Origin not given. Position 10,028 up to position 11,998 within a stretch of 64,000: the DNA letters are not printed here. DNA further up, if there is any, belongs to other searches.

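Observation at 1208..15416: Two near-identical A domains with Asp shifted from position 235 to 236 (FVDSVWE) flank an in-operon PLP decarboxylase: possible beta-/omega-amino acid incorporation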

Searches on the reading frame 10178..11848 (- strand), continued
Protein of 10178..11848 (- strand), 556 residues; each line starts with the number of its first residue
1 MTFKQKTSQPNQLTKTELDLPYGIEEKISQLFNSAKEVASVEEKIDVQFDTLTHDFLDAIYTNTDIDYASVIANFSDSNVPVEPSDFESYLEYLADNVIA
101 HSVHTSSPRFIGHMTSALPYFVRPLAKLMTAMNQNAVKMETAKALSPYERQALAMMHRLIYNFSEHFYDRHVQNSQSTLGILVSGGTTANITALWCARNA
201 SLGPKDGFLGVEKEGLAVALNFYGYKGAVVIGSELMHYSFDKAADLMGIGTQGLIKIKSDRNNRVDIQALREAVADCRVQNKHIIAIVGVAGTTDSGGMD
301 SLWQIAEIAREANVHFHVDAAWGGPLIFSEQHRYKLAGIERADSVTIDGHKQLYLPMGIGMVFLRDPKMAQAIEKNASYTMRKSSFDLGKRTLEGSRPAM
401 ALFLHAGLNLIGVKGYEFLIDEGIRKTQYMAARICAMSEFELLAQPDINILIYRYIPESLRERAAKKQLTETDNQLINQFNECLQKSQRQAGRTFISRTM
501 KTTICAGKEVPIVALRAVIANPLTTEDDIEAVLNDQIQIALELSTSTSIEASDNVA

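Call 14: find_encoding_contigs(protein=P0009, flank=10000, max_places=2)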
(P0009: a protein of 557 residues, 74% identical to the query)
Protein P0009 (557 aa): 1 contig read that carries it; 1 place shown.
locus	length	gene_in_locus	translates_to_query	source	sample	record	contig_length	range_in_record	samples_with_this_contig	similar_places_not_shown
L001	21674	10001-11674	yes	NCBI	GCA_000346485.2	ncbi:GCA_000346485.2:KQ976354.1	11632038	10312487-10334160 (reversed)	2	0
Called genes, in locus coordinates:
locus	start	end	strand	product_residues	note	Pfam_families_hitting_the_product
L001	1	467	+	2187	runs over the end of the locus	PF00668:Condensation, PF00501:AMP-binding, PF13193:AMP-binding_C, PF00550:PP-binding, PF00668:Condensation, PF00501:AMP-binding, PF13193:AMP-binding_C, PF00550:PP-binding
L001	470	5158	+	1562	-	PF00109:ketoacyl-synt, PF02801:Ketoacyl-synt_C, PF16197:KAsynt_C_assoc, PF22336:RhiE-like_linker, PF22621:CurL-like_PKS_C, PF00698:Acyl_transf_1, PF21394:Beta-ketacyl_N, PF08659:KR, +2 more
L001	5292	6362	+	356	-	PF00296:Bac_luciferase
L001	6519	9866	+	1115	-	PF00668:Condensation, PF00501:AMP-binding, PF13193:AMP-binding_C, PF00550:PP-binding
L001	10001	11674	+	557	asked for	PF00282:Pyridoxal_deC, PF01212:Beta_elim_lyase (weak)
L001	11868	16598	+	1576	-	PF00109:ketoacyl-synt, PF02801:Ketoacyl-synt_C, PF16197:KAsynt_C_assoc, PF22336:RhiE-like_linker, PF22621:CurL-like_PKS_C, PF00698:Acyl_transf_1, PF21394:Beta-ketacyl_N, PF08659:KR, +3 more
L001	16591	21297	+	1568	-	PF00109:ketoacyl-synt, PF02801:Ketoacyl-synt_C, PF16197:KAsynt_C_assoc, PF22336:RhiE-like_linker, PF22621:CurL-like_PKS_C, PF00698:Acyl_transf_1, PF21394:Beta-ketacyl_N, PF08659:KR, +3 more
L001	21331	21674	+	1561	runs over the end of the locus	PF00109:ketoacyl-synt, PF02801:Ketoacyl-synt_C, PF16197:KAsynt_C_assoc, PF22336:RhiE-like_linker, PF22621:CurL-like_PKS_C, PF00698:Acyl_transf_1, PF21394:Beta-ketacyl_N, PF08659:KR, +1 more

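Call 15: find_encoding_contigs(protein=P0027, flank=10000, max_places=2)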
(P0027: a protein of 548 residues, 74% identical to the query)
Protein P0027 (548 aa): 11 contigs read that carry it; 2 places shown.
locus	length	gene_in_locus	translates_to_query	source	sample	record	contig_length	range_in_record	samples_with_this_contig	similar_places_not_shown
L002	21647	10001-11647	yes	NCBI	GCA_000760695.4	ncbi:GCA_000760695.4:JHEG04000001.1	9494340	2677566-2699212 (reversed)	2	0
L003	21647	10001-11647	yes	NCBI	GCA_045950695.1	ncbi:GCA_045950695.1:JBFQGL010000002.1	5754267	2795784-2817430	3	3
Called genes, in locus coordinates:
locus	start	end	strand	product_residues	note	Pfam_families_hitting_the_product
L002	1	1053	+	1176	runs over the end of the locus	PF18563:TubC_N, PF00668:Condensation, PF00501:AMP-binding, PF13193:AMP-binding_C, PF00550:PP-binding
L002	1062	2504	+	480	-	PF00668:Condensation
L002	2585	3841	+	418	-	PF00202:Aminotran_3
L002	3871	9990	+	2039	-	PF00668:Condensation, PF00501:AMP-binding, PF13193:AMP-binding_C, PF00550:PP-binding, PF00668:Condensation, PF00501:AMP-binding, PF13193:AMP-binding_C, PF00550:PP-binding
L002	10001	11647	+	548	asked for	PF00282:Pyridoxal_deC, PF00266:Aminotran_5, PF01212:Beta_elim_lyase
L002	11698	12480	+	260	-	PF01209:Ubie_methyltran (weak), PF13489:Methyltransf_23, PF02353:CMAS, PF13847:Methyltransf_31, PF08241:Methyltransf_11, PF08242:Methyltransf_12, PF13649:Methyltransf_25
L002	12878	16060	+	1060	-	PF00109:ketoacyl-synt, PF02801:Ketoacyl-synt_C, PF16197:KAsynt_C_assoc, PF22336:RhiE-like_linker, PF22621:CurL-like_PKS_C, PF00698:Acyl_transf_1, PF00550:PP-binding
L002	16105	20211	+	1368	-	PF00668:Condensation, PF00501:AMP-binding, PF13193:AMP-binding_C, PF00550:PP-binding, PF00975:Thioesterase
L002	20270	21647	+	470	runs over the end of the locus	PF00067:p450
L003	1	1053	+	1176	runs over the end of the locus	PF18563:TubC_N, PF00668:Condensation, PF00501:AMP-binding, PF13193:AMP-binding_C, PF00550:PP-binding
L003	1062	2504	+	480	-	PF00668:Condensation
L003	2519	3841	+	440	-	PF00202:Aminotran_3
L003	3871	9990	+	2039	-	PF00668:Condensation, PF00501:AMP-binding, PF13193:AMP-binding_C, PF00550:PP-binding, PF00668:Condensation, PF00501:AMP-binding, PF13193:AMP-binding_C, PF00550:PP-binding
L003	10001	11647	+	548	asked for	PF00282:Pyridoxal_deC, PF00266:Aminotran_5, PF01212:Beta_elim_lyase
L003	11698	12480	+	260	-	PF01209:Ubie_methyltran (weak), PF13489:Methyltransf_23, PF02353:CMAS, PF13847:Methyltransf_31, PF08241:Methyltransf_11, PF08242:Methyltransf_12, PF13649:Methyltransf_25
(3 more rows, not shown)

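Call 24: find_related_loci(query=P0001, collection=genome_contigs, flank=10000)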
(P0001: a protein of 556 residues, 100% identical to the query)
Query P0001 (556 aa) in genome_contigs; peptide patterns used: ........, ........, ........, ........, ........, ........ (x = any residue, [..] = any of these).
600 stretches matched a pattern (row limit reached: there are more); 588 encode a relative of the query (tblastn E <= 1e-3); the best 80 are kept; 80 distinct loci.
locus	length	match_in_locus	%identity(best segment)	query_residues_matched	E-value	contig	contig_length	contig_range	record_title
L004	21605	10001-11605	78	22-556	0e+0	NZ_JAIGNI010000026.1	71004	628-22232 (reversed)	Lyngbya sp. CCAP 1446/10 scaffold26_cov0, whole genome shotgun sequence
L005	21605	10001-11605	78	22-556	0e+0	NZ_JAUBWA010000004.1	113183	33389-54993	Microcoleus sp. A003_D6 NODE_47_length_113183_cov_34.203208, whole genome shotgun sequence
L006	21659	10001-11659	73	4-556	0e+0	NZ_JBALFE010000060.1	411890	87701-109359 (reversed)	MAG: Nostoc sp. isolate P943 bin 5 NODE_2_length_411890_cov_52.826518, whole genome shotgun sequence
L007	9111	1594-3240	73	4-552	0e+0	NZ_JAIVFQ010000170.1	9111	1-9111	Nostoc favosum CHAB5714 strain CHAB 5714 NODE_170_length_9111_cov_74.990873, whole genome shotgun sequence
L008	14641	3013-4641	73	4-546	0e+0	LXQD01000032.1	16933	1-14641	Nostoc minutum NIES-26 scaffold128.1, whole genome shotgun sequence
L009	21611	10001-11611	75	4-540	0e+0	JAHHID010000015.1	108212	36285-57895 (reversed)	MAG: Spirirestis rafaelensis WJT71-NPBG6 JAESGY010000063.1, whole genome shotgun sequence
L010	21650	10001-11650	72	4-553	0e+0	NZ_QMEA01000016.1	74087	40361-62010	Brasilonema sp. UFV-L1 scaffold16_cov15, whole genome shotgun sequence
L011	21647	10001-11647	73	4-552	0e+0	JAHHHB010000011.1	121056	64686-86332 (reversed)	MAG: Desmonostoc geniculatum HA4340-LM1 scaffold_92_c1, whole genome shotgun sequence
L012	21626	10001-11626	74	5-546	0e+0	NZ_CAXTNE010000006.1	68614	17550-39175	MAG: uncultured Nostoc sp. isolate public_SRR14722161_metawrap_bin.1 public_SRR14722161_metawrap_bin.1_6, whole genome s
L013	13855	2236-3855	74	5-544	0e+0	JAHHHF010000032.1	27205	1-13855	MAG: Goleter apudmare HA4340-LM2 scaffold_155_c1, whole genome shotgun sequence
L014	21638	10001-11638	73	4-549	0e+0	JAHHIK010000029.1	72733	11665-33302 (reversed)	MAG: Tolypothrix carrinoi HA7290-LM1 JAESGF010000101.1, whole genome shotgun sequence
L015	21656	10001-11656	71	4-555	0e+0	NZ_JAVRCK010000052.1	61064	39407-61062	MAG: Nostoc sp. DedSLP03 contig_52, whole genome shotgun sequence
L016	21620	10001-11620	74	4-543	0e+0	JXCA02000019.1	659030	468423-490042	Scytonema tolypothrichoides VB-61278 scaffold_003, whole genome shotgun sequence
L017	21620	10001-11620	72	4-543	0e+0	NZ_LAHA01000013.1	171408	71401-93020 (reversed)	Nostoc linckia z4 scaffold13.1, whole genome shotgun sequence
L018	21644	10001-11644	71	4-551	0e+0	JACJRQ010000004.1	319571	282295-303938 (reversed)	Nostoc calcicola FACHB-3891 contig4, whole genome shotgun sequence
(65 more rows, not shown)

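Call 46: search_solved_structures(query=P0001, max_evalue=1e-10, show_alignments=1)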
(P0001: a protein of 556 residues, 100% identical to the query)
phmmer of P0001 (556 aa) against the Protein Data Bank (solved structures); distinct sequences matched with E-value up to 1e-10: 33.
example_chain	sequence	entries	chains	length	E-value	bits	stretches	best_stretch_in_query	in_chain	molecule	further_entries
8zpi_A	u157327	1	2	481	1.1e-53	185.9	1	69-470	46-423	Diaminobutyrate-2-oxoglutarate transaminase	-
4rit_B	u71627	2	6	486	1.1e-47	166.2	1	91-461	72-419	Pyridoxal-dependent decarboxylase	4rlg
4rj0_B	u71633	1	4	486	2.7e-47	164.9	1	91-461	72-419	Pyridoxal-dependent decarboxylase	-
4riz_A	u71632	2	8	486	3.4e-47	164.6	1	91-461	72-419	Pyridoxal-dependent decarboxylase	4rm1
5o5c_A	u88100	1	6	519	1.7e-35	126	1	179-500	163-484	Putative decarboxylase involved in desferrioxamine biosynthesis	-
2qma_A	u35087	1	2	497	1.1e-34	123.3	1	86-459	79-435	Diaminobutyrate-pyruvate transaminase and L-2,4-diaminobutyrate decarboxylase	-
3vp6_A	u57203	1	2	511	1e-31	113.5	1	88-535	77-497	Glutamate decarboxylase 1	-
2okk_A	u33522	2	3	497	4e-31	111.6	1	84-534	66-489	Glutamate decarboxylase 2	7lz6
2okj_A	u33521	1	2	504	1.1e-30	110.1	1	88-535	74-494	Glutamate decarboxylase 1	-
6enz_A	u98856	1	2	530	2.7e-30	108.8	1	91-464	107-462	Acidic amino acid decarboxylase GADL1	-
6zek_A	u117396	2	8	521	9.4e-30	107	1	232-534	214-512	Cysteine sulfinic acid decarboxylase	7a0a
2jis_A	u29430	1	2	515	6.1e-26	94.5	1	232-466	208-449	CYSTEINE SULFINIC ACID DECARBOXYLASE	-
6ebn_A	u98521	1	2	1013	6.5e-24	87.8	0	228-325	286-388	non canonical aromatic amino acid decarboxylase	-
4obu_E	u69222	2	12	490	6.4e-23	84.5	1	172-463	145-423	Pyridoxal-dependent decarboxylase domain protein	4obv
3f9t_A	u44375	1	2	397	1.4e-21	80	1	173-452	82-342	L-tyrosine decarboxylase MfnA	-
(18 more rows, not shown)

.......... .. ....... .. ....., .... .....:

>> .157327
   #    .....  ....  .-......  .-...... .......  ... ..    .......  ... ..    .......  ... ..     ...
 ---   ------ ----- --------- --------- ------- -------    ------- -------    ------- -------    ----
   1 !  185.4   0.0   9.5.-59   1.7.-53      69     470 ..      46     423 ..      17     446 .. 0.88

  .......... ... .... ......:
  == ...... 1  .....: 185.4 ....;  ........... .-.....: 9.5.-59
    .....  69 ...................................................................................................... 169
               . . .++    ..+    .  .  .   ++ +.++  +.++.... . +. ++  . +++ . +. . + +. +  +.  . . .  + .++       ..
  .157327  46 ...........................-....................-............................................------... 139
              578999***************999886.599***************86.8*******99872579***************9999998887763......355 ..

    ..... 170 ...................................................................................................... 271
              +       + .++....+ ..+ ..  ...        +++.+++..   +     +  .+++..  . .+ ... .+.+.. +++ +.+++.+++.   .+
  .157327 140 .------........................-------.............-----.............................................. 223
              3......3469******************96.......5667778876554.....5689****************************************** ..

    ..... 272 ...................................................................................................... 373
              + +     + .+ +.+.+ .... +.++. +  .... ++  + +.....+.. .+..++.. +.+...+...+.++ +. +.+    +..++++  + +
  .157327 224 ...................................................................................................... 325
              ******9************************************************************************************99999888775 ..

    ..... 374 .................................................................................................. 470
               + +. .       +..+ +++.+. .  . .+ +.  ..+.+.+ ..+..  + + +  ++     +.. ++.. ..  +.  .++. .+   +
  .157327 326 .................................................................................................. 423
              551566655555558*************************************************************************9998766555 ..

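Call 65: search_protein_families(library=pfam, proteins=[L006:53-979:+, L006:1041-2318:+, L006:2376-5141:+, L006:5171-9847:+, L006:11697-16097:+, L006:16130-20755:+, L006:20896-21654:+], max_evalue=1e-10)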
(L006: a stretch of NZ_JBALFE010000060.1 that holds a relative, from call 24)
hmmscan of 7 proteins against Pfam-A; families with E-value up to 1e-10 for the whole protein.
L006:53-979:+ (308 aa): 1 family
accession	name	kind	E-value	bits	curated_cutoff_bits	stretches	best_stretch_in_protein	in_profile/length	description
PF13621.12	Cupin_8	-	6.4e-36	125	27.4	1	31-258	2-249/252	Cupin-like domain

L006:1041-2318:+ (425 aa): 1 family
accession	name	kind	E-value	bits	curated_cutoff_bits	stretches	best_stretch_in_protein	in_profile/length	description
PF00202.27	Aminotran_3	-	5e-74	249.8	30.5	1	29-419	12-402/403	Aminotransferase class-III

L006:2376-5141:+ (921 aa): 4 families
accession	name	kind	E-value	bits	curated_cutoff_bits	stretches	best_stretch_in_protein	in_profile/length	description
PF00501.34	AMP-binding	-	1.7e-84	284.3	29.9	1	270-649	1-384/384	AMP-binding enzyme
PF00668.25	Condensation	-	3.8e-31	108.7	30.6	1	7-250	188-456/456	Condensation domain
PF00550.31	PP-binding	-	1.7e-12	47.8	20.8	1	820-883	2-67/67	Phosphopantetheine attachment site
PF13193.12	AMP-binding_C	-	3.1e-11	44.5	24.5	1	715-790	1-76/76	AMP-binding enzyme C-terminal domain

L006:5171-9847:+ (1558 aa): 9 families
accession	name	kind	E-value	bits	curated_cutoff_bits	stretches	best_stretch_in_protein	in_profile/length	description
PF00109.32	ketoacyl-synt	-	1.2e-67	228.6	20.8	1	14-260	3-252/252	Beta-ketoacyl synthase, N-terminal domain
PF00698.26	Acyl_transf_1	-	4.4e-58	197.7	32.7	1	533-848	2-314/319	Acyl transferase domain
PF02801.28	Ketoacyl-synt_C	-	1.4e-42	144.9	20.8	1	268-387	1-119/119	Beta-ketoacyl synthase, C-terminal domain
PF08659.16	KR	-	2e-42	145.6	22.6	1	1161-1359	1-179/180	KR domain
PF22621.2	CurL-like_PKS_C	-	1.2e-22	80.1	27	1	450-513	1-64/64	CurL-like, PKS C-terminal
PF16197.11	KAsynt_C_assoc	-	1.7e-21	77.2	33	1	389-501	1-110/111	Ketoacyl-synthetase C-terminal extension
PF21394.3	Beta-ketacyl_N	-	2.9e-15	56.7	26.9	1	946-1060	12-119/170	Beta-ketoacyl synthase-like, N-terminal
PF00550.31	PP-binding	-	1.2e-12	48.4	20.8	1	1455-1517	3-67/67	Phosphopantetheine attachment site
PF22336.2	RhiE-like_linker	-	1.7e-12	47.6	27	1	454-514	2-61/67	RhiE-like, KS-MAT linker domain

L006:11697-16097:+ (1466 aa): 10 families
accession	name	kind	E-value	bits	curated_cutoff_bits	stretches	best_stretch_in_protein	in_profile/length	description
PF00109.32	ketoacyl-synt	-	4.8e-67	226.6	20.8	1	14-265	2-252/252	Beta-ketoacyl synthase, N-terminal domain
PF08659.16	KR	-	1.6e-50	171.9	22.6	1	1078-1275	1-180/180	KR domain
PF02801.28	Ketoacyl-synt_C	-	1.4e-44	151.3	20.8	1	274-392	2-119/119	Beta-ketoacyl synthase, C-terminal domain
PF00698.26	Acyl_transf_1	-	4.4e-37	128.7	32.7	1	539-663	1-120/319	Acyl transferase domain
PF22621.2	CurL-like_PKS_C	-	1.8e-26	92.3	27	1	455-518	1-64/64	CurL-like, PKS C-terminal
PF21394.3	Beta-ketacyl_N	-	3.3e-22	79.4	26.9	1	869-1031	14-164/170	Beta-ketoacyl synthase-like, N-terminal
PF16197.11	KAsynt_C_assoc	-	5.8e-19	69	33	1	394-504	1-108/111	Ketoacyl-synthetase C-terminal extension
PF22336.2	RhiE-like_linker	-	5.3e-16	58.8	27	1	459-519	2-61/67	RhiE-like, KS-MAT linker domain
PF00550.31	PP-binding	-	7.1e-14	52.3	20.8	1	1374-1436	1-65/67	Phosphopantetheine attachment site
PF00106.31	adh_short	-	7.5e-12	45.6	26.6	0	1081-1269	4-175/195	short chain dehydrogenase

L006:16130-20755:+ (1541 aa): 9 families
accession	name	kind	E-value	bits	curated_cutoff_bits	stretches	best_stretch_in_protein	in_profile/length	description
PF00109.32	ketoacyl-synt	-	1.7e-70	238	20.8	1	14-259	3-252/252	Beta-ketoacyl synthase, N-terminal domain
PF00698.26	Acyl_transf_1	-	1.9e-58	198.9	32.7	1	533-860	1-317/319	Acyl transferase domain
PF02801.28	Ketoacyl-synt_C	-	3.6e-42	143.5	20.8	1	267-386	1-119/119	Beta-ketoacyl synthase, C-terminal domain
PF22621.2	CurL-like_PKS_C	-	1.8e-25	89.1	27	1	449-511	1-63/64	CurL-like, PKS C-terminal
PF16197.11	KAsynt_C_assoc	-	1.5e-20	74.1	33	1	388-497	1-107/111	Ketoacyl-synthetase C-terminal extension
PF21394.3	Beta-ketacyl_N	-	2.5e-17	63.5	26.9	1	950-1096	8-155/170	Beta-ketoacyl synthase-like, N-terminal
PF08659.16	KR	-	1.4e-16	61.3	22.6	1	1161-1355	1-176/180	KR domain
PF22336.2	RhiE-like_linker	-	7.8e-16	58.3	27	1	453-513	2-61/67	RhiE-like, KS-MAT linker domain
PF00550.31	PP-binding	-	1.5e-12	48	20.8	1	1453-1504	2-55/67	Phosphopantetheine attachment site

L006:20896-21654:+ (252 aa): 5 families
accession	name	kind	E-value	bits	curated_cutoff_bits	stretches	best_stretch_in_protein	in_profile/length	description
PF13649.12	Methyltransf_25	-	4.3e-17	63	27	1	49-139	1-97/97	Methyltransferase domain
PF08241.18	Methyltransf_11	-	2.4e-16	60.6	21.2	1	50-143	1-95/95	Methyltransferase domain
PF13847.12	Methyltransf_31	-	7.2e-15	55.4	27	1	46-178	4-133/145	Methyltransferase domain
PF13489.12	Methyltransf_23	-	2.5e-13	50.5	27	1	41-154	18-125/164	Methyltransferase domain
PF08242.18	Methyltransf_12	-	9.4e-13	49.2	30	1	50-141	1-98/98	Methyltransferase domain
